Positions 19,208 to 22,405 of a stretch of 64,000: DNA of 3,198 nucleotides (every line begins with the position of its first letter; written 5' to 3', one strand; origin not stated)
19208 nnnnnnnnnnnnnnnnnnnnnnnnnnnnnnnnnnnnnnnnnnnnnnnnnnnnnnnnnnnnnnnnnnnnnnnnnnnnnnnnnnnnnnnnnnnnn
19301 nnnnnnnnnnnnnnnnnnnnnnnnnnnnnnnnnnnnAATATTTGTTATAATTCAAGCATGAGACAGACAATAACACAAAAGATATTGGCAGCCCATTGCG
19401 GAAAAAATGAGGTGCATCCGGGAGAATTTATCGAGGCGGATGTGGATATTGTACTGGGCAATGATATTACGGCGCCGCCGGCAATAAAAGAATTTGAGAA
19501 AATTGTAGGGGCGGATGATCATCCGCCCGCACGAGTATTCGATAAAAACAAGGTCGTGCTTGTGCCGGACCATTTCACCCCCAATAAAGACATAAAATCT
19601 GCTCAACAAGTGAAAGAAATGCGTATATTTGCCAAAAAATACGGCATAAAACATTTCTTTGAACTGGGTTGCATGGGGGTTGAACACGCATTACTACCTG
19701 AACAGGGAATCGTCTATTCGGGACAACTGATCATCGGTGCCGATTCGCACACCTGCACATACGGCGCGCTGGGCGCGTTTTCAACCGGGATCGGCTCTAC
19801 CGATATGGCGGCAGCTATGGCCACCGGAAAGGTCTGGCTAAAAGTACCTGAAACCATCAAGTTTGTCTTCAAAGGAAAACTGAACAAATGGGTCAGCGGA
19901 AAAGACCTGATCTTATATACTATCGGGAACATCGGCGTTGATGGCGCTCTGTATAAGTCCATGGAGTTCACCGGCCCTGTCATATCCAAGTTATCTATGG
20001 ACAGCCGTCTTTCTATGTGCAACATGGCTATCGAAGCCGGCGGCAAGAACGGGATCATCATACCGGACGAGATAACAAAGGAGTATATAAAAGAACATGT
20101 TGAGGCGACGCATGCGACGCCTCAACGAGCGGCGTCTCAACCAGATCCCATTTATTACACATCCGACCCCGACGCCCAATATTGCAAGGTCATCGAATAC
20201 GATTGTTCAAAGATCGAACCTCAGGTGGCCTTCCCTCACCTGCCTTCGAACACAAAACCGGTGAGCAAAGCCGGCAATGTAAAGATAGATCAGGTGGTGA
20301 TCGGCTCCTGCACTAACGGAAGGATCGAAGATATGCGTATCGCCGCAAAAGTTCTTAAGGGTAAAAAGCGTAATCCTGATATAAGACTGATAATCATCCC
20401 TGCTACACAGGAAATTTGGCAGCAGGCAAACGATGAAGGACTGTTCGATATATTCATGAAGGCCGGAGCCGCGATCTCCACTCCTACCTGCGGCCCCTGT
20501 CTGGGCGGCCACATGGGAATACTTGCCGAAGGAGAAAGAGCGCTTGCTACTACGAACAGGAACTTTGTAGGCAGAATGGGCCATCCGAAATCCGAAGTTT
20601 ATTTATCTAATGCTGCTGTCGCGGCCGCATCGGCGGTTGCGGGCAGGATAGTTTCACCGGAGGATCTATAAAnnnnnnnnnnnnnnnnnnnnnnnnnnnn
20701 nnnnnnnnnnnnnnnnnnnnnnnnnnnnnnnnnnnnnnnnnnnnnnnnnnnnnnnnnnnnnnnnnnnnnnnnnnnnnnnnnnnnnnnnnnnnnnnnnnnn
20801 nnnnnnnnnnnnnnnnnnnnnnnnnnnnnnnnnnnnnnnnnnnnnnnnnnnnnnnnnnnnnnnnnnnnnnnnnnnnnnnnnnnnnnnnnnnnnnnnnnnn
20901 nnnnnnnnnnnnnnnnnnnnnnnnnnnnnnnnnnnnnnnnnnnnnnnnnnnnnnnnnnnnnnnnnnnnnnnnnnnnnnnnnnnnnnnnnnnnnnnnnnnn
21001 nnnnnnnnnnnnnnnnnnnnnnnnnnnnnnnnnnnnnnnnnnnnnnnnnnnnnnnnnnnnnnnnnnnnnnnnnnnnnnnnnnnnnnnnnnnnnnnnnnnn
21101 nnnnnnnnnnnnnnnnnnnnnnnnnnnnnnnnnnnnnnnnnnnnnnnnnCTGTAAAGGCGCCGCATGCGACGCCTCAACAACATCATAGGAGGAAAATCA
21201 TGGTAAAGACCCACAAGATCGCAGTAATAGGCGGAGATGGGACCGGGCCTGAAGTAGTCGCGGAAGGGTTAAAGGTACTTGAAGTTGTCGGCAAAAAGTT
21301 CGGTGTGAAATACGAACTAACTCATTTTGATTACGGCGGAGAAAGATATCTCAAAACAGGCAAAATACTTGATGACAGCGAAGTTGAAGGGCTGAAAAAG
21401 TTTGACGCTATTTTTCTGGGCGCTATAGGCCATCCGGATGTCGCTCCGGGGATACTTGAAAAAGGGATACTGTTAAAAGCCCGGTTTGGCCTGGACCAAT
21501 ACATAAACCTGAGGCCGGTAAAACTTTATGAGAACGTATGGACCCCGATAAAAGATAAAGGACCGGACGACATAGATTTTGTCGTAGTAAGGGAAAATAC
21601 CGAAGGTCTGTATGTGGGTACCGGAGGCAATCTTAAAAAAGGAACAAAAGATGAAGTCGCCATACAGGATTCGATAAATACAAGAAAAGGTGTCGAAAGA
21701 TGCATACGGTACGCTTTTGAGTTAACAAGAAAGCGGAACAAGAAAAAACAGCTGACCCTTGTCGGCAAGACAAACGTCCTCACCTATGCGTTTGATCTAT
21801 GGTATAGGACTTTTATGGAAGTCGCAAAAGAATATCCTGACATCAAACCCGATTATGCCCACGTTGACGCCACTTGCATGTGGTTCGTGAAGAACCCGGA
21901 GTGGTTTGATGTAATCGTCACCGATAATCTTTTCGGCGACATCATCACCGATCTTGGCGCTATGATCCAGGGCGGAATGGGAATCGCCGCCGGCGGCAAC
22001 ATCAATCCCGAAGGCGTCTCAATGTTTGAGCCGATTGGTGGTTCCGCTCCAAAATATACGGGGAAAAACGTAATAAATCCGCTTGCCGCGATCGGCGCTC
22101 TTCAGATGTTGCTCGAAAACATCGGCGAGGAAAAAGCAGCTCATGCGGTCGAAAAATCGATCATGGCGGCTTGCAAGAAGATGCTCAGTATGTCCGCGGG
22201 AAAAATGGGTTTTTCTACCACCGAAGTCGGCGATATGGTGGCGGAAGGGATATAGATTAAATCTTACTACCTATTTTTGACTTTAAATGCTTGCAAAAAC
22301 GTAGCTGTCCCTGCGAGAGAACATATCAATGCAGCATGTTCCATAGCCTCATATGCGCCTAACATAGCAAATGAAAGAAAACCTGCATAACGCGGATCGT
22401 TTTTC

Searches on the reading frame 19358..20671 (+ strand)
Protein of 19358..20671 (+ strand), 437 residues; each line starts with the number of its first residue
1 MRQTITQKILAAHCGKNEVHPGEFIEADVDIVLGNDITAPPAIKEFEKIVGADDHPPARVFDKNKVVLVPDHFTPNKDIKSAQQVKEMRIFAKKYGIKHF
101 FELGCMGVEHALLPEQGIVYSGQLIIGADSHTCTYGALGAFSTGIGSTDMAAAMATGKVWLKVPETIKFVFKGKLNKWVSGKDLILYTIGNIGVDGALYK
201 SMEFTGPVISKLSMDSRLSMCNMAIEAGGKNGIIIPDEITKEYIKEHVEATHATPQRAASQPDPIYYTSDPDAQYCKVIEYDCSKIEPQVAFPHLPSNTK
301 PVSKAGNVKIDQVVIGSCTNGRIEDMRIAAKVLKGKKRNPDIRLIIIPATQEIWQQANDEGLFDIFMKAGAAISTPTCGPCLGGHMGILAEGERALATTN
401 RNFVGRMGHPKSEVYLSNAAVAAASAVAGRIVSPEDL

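Call 85: search_protein_families(library=pfam, proteins=[window:19358-20671:+], max_evalue=0.001)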
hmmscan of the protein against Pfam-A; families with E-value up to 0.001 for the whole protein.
window:19358-20671:+ (437 aa): 2 families
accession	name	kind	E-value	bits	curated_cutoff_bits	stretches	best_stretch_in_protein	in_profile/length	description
PF00330.25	Aconitase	-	3.3e-106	356.5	28.7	2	7-304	1-305/463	Aconitase family (aconitate hydratase)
PF04412.18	AcnX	-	0.00014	21.2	31.5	1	303-378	284-357/400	Aconitase X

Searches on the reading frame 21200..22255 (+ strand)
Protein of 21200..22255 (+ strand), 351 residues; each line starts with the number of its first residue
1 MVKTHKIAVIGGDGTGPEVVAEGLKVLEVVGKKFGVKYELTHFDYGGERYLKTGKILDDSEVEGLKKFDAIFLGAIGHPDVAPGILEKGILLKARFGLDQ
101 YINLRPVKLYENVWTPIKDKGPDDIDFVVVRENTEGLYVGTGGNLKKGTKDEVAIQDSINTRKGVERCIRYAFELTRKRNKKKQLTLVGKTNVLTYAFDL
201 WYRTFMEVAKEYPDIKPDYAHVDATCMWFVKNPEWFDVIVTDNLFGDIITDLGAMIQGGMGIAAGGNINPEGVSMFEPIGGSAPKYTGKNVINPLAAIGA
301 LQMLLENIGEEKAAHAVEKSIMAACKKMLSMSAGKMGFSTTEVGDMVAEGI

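Call 85: search_protein_families(library=pfam, proteins=[window:21200-22255:+], max_evalue=0.001)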
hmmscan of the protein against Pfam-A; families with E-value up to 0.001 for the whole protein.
window:21200-22255:+ (351 aa): 1 family
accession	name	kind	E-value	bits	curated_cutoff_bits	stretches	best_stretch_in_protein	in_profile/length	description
PF00180.25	Iso_dh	-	2.4e-87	293.9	27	1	6-329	1-327/348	Isocitrate/isopropylmalate dehydrogenase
